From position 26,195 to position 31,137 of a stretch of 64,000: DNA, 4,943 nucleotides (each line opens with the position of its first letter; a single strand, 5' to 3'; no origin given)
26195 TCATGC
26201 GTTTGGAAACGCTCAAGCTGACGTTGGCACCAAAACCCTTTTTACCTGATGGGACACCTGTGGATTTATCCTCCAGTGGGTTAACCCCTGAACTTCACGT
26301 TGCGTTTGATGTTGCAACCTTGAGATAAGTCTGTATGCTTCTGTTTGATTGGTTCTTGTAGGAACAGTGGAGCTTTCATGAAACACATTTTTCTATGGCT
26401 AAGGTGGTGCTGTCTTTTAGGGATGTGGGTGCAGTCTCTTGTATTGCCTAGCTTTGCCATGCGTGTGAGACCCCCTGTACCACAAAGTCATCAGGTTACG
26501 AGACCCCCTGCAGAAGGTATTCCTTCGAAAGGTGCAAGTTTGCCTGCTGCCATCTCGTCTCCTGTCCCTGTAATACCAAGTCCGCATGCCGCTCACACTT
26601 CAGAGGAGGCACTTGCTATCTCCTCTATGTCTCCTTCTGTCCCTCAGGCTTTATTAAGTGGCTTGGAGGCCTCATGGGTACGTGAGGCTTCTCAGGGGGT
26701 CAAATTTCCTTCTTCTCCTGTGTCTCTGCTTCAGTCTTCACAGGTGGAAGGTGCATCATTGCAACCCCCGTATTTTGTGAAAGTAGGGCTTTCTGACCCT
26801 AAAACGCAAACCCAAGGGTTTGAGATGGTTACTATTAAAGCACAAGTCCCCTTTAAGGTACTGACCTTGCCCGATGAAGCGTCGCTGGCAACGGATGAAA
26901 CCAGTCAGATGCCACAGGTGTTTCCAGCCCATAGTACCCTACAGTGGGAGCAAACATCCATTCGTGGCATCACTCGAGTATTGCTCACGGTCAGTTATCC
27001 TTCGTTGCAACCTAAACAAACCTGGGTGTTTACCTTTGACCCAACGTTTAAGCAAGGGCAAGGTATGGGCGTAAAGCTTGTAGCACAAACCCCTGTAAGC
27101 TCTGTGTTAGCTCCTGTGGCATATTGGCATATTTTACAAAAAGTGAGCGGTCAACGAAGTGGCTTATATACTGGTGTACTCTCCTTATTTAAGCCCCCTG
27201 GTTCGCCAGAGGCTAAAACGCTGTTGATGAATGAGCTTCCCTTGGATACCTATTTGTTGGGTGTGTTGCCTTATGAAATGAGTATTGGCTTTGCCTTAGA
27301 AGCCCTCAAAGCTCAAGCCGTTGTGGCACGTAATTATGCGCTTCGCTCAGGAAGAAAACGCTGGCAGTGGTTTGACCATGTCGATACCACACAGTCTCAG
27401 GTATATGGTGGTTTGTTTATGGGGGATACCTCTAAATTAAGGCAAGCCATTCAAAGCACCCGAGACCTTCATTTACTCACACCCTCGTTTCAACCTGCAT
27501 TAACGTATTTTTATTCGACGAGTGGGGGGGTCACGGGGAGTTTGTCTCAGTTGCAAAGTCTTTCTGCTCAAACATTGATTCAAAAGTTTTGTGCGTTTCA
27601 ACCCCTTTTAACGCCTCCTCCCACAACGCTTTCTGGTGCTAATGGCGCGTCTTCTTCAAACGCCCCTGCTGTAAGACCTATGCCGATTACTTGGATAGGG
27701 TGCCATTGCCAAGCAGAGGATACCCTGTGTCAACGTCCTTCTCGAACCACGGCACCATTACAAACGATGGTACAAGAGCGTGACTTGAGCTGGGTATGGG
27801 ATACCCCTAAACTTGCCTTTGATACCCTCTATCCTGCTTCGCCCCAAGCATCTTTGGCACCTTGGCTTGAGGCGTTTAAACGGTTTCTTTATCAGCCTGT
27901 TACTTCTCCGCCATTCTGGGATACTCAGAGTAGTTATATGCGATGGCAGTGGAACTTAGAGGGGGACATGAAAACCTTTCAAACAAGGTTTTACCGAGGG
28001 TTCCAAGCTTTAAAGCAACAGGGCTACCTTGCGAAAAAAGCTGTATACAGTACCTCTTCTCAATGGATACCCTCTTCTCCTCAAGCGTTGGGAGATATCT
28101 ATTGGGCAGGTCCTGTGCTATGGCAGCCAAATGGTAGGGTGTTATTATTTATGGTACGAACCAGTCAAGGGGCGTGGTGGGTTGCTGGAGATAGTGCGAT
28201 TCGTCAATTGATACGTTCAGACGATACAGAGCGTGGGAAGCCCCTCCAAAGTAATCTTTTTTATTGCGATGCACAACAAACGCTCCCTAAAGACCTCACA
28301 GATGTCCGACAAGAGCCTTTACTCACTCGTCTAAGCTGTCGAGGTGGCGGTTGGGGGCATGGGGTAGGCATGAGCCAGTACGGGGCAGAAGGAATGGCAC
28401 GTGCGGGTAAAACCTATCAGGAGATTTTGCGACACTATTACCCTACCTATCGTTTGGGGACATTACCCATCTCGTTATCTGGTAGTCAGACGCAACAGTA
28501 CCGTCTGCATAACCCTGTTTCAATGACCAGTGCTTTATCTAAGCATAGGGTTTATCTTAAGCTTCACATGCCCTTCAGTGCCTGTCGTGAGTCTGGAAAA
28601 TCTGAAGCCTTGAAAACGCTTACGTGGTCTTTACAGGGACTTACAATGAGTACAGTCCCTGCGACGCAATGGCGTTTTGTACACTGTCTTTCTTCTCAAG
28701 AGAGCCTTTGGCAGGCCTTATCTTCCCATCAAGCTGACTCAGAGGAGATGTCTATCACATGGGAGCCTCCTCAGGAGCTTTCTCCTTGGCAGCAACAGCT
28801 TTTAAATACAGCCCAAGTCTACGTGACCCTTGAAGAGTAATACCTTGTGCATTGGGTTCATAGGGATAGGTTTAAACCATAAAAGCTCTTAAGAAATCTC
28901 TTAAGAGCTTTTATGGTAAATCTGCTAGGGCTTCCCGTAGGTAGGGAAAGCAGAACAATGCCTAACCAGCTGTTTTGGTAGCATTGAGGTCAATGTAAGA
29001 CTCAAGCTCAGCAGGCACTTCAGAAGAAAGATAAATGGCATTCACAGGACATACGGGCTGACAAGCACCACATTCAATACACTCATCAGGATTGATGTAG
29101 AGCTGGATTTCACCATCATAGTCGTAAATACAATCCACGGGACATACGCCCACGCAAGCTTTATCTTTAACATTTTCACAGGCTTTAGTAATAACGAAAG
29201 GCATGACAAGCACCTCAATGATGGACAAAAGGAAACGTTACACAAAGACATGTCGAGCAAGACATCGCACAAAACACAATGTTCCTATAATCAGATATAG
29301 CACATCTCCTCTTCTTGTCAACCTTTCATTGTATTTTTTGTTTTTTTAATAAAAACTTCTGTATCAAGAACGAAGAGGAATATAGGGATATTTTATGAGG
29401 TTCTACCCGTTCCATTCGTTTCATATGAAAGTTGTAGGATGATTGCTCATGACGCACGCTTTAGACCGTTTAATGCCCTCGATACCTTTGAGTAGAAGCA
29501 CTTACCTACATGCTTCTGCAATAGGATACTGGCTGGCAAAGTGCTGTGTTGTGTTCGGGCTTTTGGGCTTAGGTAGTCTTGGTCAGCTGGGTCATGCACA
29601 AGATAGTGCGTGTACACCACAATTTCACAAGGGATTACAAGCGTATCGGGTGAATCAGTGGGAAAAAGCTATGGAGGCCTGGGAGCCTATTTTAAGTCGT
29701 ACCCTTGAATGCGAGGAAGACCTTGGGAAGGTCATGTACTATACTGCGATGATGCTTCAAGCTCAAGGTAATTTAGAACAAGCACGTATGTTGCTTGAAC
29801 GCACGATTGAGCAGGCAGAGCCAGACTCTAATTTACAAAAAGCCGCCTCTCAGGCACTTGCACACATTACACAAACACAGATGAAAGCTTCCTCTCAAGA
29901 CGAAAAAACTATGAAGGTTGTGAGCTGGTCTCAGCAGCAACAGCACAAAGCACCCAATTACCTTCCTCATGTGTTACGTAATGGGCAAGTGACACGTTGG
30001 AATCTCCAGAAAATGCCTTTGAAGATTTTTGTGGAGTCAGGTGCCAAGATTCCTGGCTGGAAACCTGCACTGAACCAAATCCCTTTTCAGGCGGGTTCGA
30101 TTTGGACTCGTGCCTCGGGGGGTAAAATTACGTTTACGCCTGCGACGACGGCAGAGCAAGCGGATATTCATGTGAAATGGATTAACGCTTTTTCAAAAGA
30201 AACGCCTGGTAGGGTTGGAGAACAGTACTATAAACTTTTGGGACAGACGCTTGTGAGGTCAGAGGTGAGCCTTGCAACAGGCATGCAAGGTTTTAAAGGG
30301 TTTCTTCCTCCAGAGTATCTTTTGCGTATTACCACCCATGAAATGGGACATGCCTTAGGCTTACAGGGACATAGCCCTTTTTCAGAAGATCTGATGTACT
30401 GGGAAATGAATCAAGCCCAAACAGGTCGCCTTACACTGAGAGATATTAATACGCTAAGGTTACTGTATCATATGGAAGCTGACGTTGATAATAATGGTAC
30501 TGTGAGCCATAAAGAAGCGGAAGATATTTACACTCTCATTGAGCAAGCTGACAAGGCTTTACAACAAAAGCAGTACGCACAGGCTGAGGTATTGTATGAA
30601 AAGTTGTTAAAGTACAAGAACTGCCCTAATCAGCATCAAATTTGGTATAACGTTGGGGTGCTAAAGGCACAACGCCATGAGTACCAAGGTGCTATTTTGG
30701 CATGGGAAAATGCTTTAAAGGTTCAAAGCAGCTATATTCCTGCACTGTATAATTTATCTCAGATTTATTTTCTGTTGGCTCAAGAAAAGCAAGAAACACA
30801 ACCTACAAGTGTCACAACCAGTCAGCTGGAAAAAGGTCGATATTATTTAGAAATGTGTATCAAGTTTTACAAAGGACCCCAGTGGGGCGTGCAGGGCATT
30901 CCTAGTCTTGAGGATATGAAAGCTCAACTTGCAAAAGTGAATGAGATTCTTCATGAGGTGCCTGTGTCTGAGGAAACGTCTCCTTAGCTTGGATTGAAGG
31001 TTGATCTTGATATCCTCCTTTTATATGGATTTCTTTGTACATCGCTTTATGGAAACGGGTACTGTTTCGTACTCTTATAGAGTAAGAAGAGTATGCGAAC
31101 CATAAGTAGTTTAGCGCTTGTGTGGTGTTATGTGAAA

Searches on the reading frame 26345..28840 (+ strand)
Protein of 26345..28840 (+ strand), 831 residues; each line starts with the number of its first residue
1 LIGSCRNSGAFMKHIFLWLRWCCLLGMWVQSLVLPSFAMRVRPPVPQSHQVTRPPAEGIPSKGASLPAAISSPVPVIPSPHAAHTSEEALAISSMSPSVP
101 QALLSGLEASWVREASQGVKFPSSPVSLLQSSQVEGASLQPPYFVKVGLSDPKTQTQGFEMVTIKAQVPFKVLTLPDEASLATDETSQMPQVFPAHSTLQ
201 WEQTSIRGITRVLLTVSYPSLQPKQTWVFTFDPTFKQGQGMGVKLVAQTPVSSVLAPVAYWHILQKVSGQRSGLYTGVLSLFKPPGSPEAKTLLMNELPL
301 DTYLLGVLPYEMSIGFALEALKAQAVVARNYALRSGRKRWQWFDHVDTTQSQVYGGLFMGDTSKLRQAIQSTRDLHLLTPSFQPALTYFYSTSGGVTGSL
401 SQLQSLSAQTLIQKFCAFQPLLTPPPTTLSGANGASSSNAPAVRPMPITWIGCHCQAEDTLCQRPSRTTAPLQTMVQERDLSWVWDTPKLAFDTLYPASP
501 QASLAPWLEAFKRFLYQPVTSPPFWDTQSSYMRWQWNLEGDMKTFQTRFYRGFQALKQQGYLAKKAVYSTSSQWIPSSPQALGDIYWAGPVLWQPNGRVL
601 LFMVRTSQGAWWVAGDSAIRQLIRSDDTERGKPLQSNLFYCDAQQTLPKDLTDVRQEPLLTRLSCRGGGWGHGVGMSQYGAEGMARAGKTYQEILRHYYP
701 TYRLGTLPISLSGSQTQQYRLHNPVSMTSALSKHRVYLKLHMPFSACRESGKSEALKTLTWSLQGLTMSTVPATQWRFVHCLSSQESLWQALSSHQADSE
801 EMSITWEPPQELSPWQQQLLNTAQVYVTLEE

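Call 15: search_protein_families(library=pfam, proteins=[window:26345-28840:+], max_evalue=0.001)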
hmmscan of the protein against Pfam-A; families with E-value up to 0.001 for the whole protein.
window:26345-28840:+ (831 aa): 1 family
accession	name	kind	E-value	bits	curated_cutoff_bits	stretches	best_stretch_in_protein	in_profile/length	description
PF08486.15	SpoIID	-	1.2e-20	74.3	23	1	291-375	4-93/97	Stage II sporulation protein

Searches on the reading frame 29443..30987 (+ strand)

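Call 15: search_protein_families(library=pfam, proteins=[window:29443-30987:+], max_evalue=0.001)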
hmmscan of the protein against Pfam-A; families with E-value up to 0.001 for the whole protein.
window:29443-30987:+ (514 aa): 6 families
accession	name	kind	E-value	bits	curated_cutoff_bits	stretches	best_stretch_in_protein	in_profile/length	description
PF00413.30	Peptidase_M10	-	6.4e-08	33.1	24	1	221-342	34-158/159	Matrixin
PF07719.23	TPR_2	-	1.4e-07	31.5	27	0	400-427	3-30/34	Tetratricopeptide repeat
PF13432.12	TPR_16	-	2.6e-07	31.4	32.7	1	367-427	2-59/65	Tetratricopeptide repeat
PF13428.12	TPR_14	-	1.6e-05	25.5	23.5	0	372-403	11-40/44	Tetratricopeptide repeat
PF13424.12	TPR_12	-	0.00017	22.1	30.1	0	102-141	10-53/77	Tetratricopeptide repeat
PF14559.12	TPR_19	-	0.00054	20.7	25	0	102-137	32-67/68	Tetratricopeptide repeat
